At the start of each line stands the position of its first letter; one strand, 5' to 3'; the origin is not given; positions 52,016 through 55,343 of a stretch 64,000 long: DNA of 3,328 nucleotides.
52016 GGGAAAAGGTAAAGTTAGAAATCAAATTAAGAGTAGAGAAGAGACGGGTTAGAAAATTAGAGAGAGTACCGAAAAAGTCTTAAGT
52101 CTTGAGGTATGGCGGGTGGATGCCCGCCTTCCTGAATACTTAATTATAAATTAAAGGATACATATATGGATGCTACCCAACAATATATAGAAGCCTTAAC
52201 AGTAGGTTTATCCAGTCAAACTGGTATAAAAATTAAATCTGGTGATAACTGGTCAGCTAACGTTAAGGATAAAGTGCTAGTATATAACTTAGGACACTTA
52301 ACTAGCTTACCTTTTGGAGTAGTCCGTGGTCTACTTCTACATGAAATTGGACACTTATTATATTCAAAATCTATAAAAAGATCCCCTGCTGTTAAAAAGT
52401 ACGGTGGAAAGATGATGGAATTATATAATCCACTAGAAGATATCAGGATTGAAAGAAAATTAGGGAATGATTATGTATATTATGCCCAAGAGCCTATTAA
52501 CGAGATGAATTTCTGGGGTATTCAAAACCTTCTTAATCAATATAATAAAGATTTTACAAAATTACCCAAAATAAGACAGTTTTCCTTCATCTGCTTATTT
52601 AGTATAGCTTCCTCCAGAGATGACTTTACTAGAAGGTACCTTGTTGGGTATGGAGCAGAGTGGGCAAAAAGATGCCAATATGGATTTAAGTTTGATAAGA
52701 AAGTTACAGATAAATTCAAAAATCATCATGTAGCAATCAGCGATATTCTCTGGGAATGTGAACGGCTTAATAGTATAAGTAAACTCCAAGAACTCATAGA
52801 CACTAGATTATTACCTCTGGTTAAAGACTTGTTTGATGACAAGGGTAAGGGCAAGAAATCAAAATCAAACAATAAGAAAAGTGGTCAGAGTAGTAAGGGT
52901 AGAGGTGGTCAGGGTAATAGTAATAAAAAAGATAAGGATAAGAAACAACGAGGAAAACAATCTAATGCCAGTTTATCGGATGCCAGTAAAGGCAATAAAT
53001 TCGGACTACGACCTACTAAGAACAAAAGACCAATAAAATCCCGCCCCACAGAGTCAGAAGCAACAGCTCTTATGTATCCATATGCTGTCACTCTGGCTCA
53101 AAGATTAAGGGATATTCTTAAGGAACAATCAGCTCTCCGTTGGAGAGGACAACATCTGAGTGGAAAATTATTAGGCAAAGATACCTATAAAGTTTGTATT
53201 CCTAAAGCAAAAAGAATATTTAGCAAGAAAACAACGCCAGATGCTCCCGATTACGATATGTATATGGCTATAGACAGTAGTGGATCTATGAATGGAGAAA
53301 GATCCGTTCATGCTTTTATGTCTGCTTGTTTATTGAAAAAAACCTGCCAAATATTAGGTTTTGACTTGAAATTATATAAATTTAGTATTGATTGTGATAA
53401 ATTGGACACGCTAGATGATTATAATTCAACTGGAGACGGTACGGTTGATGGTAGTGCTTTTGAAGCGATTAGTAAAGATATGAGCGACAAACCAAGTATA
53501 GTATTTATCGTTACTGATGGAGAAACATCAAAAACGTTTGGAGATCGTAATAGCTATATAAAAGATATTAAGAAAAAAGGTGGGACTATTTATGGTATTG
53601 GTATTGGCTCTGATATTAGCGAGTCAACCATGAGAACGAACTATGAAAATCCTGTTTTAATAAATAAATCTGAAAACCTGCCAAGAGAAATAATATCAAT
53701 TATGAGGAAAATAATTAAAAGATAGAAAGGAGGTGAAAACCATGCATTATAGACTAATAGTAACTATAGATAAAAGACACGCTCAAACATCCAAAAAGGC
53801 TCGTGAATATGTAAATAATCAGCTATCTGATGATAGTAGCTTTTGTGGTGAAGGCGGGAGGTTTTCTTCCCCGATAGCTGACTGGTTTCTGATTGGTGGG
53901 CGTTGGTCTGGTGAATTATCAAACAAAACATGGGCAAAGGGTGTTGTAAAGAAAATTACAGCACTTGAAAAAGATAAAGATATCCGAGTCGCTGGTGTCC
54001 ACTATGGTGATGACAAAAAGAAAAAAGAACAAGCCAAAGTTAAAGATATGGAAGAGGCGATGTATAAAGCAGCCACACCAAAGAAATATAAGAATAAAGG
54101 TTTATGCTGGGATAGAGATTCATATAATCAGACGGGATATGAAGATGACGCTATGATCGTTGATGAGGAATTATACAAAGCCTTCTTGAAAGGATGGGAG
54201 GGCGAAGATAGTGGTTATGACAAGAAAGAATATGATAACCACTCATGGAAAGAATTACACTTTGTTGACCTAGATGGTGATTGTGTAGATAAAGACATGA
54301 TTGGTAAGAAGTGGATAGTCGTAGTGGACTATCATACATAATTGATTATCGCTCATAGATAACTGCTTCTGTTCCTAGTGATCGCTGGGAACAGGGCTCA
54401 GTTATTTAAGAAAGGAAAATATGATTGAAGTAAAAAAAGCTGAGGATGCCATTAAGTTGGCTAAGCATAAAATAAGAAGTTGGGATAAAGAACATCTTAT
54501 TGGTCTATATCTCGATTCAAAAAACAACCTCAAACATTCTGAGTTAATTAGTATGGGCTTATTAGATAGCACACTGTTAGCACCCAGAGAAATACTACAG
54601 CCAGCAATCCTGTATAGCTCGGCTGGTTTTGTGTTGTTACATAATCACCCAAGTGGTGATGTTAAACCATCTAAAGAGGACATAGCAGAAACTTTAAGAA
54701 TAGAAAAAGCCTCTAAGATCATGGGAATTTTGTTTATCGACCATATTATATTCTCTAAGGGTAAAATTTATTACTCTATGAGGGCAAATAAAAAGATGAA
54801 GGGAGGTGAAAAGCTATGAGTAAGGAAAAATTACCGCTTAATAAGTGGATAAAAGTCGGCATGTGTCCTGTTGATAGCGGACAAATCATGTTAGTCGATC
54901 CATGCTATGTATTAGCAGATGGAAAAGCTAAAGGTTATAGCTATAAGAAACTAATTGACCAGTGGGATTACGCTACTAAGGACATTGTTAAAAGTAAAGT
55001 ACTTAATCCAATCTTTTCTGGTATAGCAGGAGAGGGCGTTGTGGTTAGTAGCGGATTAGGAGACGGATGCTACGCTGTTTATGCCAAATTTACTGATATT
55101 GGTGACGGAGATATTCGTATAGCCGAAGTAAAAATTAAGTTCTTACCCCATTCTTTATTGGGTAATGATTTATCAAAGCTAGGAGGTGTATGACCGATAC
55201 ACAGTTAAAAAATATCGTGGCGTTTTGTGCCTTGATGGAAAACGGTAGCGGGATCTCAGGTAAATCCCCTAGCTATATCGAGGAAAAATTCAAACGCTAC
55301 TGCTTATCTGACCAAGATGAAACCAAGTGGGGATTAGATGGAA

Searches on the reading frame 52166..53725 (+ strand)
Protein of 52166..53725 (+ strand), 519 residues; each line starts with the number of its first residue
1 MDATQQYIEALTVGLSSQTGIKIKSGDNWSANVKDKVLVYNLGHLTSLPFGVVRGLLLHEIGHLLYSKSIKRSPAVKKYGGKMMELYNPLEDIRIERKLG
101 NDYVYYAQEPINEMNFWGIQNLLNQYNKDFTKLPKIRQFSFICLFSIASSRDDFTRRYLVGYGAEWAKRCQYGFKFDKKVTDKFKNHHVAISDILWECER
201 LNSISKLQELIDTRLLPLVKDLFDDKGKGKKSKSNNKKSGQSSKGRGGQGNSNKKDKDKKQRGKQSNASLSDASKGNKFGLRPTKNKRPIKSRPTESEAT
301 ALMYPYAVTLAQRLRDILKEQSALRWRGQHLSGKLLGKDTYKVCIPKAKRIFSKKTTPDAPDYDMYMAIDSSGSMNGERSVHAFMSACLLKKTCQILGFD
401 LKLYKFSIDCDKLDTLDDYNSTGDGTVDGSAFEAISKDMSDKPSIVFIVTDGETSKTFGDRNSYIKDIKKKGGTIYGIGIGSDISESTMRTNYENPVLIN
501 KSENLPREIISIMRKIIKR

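Call 13: search_protein_families(library=pfam, proteins=[window:52166-53725:+])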
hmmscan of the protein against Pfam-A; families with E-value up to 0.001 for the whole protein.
window:52166-53725:+ (519 aa): 1 family
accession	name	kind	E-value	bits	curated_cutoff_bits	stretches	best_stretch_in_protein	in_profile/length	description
PF00092.34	VWA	-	0.00014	22.5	23.8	0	441-491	102-149/174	von Willebrand factor type A domain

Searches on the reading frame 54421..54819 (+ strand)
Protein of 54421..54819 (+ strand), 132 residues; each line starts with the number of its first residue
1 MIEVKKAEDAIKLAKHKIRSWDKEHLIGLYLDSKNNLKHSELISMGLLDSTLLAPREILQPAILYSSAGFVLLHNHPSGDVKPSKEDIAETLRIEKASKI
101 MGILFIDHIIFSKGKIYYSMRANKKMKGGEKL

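Call 90: search_protein_families(library=pfam, proteins=[window:54421-54819:+], max_evalue=0.001)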
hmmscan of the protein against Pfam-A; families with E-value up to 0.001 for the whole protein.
window:54421-54819:+ (132 aa): 1 family
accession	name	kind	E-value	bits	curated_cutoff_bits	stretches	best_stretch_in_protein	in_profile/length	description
PF04002.20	RadC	-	1e-35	122.7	22.1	1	5-123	2-119/121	RadC-like JAB domain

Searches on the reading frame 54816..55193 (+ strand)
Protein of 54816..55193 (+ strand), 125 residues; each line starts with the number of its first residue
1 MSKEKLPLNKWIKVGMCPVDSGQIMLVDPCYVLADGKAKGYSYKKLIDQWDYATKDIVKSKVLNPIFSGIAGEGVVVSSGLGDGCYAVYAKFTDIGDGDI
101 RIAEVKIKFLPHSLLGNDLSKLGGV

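Call 90: search_protein_families(library=pfam, proteins=[window:54816-55193:+], max_evalue=0.001)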
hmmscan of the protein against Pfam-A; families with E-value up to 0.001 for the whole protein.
window:54816-55193:+ (125 aa): 1 family
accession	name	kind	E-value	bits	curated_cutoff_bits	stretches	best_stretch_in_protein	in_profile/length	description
PF14025.11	DUF4241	-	2e-05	25.2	27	1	19-96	88-182/189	Protein of unknown function (DUF4241)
